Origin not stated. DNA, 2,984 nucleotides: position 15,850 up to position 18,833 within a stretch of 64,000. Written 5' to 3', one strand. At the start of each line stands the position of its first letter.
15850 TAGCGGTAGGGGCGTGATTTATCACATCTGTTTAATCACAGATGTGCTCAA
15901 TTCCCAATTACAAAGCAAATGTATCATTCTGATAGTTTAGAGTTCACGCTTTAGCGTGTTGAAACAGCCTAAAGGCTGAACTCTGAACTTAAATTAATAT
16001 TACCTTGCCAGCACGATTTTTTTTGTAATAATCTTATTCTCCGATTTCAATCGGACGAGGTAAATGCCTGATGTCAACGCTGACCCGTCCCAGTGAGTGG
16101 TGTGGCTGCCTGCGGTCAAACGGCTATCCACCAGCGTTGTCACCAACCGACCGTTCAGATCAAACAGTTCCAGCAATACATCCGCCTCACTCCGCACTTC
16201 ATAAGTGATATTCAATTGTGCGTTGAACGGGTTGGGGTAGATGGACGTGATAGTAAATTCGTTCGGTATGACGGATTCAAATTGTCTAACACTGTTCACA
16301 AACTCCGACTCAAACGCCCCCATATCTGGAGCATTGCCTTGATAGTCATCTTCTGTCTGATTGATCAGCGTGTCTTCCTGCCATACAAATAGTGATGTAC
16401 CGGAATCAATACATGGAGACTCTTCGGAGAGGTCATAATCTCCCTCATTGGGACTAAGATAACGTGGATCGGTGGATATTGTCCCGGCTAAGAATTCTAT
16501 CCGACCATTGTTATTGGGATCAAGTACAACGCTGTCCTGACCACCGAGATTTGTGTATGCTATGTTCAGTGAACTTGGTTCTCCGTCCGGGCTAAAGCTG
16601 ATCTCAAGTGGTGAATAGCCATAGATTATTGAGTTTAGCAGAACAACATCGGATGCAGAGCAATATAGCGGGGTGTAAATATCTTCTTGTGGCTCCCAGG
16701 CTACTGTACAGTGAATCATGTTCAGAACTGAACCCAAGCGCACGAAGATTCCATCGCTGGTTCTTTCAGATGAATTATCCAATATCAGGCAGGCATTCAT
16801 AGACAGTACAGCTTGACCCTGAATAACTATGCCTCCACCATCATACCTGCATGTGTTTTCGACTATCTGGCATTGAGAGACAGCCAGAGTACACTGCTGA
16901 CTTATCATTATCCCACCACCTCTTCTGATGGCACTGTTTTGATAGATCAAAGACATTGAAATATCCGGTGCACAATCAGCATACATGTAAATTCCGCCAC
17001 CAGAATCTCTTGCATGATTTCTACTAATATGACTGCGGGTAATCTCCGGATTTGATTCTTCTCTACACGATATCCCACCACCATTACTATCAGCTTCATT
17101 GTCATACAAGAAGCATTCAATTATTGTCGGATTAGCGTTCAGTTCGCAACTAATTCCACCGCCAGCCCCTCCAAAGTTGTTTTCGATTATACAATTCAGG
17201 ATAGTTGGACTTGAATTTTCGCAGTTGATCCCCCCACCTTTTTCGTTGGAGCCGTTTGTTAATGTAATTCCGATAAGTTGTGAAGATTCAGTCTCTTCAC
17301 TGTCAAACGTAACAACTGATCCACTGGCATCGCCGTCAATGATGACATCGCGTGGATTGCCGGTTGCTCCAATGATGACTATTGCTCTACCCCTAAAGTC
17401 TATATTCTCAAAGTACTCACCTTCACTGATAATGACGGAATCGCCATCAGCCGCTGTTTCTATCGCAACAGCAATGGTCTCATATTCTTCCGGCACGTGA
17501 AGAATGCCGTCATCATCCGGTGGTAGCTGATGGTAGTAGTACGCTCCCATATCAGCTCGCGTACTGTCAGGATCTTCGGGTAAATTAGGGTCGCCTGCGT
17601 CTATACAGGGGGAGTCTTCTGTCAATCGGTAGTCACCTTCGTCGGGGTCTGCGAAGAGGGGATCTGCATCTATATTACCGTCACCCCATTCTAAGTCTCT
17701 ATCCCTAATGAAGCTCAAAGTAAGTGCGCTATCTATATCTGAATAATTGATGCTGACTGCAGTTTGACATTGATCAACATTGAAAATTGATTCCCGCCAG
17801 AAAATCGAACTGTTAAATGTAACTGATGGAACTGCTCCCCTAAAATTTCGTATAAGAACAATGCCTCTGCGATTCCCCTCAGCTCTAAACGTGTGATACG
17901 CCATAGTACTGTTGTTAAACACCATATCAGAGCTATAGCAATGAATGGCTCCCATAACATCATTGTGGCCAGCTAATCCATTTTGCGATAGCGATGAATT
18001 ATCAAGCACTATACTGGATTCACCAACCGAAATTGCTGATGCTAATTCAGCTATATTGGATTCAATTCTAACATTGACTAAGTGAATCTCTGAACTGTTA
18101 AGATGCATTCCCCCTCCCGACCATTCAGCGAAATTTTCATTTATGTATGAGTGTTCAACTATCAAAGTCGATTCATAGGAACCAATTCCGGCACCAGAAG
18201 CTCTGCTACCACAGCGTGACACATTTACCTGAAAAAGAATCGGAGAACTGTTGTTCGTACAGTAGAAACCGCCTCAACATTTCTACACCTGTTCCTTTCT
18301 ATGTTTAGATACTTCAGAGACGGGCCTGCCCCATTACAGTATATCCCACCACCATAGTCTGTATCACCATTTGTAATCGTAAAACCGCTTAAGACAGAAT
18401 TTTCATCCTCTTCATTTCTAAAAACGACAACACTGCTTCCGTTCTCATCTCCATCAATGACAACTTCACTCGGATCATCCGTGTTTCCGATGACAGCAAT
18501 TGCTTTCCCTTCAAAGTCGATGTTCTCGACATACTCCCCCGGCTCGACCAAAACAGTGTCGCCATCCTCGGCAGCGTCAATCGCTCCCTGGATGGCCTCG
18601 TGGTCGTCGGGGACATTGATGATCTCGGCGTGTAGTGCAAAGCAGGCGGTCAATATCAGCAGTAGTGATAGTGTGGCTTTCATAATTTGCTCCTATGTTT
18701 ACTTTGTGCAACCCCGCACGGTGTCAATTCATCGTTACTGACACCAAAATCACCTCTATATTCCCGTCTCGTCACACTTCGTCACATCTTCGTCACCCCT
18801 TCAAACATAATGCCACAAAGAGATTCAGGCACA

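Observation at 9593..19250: Four adjacent cargo genes share a near-identical (~80-85% aa, high nt identity) C-terminal sorting-domain cassette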

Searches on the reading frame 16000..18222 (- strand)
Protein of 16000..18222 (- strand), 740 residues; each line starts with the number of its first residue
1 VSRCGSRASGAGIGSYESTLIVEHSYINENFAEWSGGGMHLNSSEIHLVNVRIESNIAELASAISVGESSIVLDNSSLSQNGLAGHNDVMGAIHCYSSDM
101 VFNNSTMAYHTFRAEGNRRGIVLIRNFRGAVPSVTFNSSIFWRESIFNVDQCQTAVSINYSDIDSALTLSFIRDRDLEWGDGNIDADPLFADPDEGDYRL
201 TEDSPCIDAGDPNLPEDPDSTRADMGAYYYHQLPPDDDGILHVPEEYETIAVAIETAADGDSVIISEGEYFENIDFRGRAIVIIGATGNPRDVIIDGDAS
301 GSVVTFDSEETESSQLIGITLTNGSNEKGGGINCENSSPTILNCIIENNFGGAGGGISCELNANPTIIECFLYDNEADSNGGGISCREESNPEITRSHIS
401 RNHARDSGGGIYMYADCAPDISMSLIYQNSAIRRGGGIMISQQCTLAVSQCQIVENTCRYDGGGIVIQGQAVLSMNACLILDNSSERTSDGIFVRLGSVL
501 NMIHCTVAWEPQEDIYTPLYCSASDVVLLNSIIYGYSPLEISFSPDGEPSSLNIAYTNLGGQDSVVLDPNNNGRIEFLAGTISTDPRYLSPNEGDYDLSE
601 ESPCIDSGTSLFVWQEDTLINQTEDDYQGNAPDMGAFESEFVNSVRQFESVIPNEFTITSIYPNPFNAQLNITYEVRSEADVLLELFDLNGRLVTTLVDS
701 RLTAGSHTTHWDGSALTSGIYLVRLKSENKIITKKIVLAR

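Call 8: search_protein_families(library=pfam, proteins=[window:16000-18222:-], max_evalue=0.01)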
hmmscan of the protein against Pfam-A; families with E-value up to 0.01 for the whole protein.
window:16000-18222:- (740 aa): 5 families
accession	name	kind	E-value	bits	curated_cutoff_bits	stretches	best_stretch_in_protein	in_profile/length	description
PF18962.6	Por_Secre_tail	-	2.5e-14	53.8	27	1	661-737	1-74/75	Secretion system C-terminal sorting domain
PF17161.10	DUF5123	-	1.1e-08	36.6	35.1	1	102-212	3-111/113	Domain of unknown function (DUF5123)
PF13860.13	FlgD_ig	-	0.00011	22.6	27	1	669-729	11-77/79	FlgD Ig-like domain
PF02415.23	Chlam_PMP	-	0.00029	21.2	20.6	0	373-386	5-18/19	Chlamydia polymorphic membrane protein (Chlamydia_PMP) repeat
PF07602.17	DUF1565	-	0.0099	15.7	20.3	0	310-413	103-204/257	Protein of unknown function (DUF1565)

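Call 9: search_protein_families(library=ncbifam, proteins=[window:16000-18222:-], max_evalue=0.01)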
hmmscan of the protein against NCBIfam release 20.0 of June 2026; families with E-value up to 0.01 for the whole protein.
window:16000-18222:- (740 aa): 5 families
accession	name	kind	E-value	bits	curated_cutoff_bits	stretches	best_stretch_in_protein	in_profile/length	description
TIGR04183.1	Por_Secre_tail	domain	2.1e-14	53.3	23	1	661-737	1-70/72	T9SS type A sorting domain-containing protein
NF038113.1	T9SSA_dep_M36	equivalog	1.7e-10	39.7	885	1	657-738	791-868/869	T9SS-dependent M36 family metallopeptidase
NF052323.1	T9SSA_dep_M6i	equivalog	1.6e-07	29.7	600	1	660-730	959-1029/1043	T9SS-dependent M6-like inactivated metalloprotease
NF041518.1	choice_anch_Q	domain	3.2e-07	30.5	25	1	596-639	17-57/58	choice-of-anchor Q domain-containing protein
NF033708.1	T9SS_Cterm_ChiA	domain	0.00055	19.8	40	1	685-737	5-54/55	T9SS sorting signal type C domain-containing protein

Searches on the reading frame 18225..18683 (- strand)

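Call 8: search_protein_families(library=pfam, proteins=[window:18225-18683:-], max_evalue=0.01)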
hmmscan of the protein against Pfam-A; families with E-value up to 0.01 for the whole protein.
window:18225-18683:- (152 aa): 1 family
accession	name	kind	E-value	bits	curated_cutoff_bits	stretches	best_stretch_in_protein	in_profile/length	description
PF17876.7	CSD2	-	0.001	19.6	26.2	1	34-72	19-57/74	Cold shock domain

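Call 9: search_protein_families(library=ncbifam, proteins=[window:18225-18683:-], max_evalue=0.01)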
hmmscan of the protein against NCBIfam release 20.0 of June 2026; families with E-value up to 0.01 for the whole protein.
window:18225-18683:- (152 aa): 1 family
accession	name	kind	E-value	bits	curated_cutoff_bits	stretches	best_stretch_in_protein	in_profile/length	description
TIGR04247.1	NosD_copper_fam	subfamily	4e-06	25.7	300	1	31-110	1-71/377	nitrous oxide reductase family maturation protein NosD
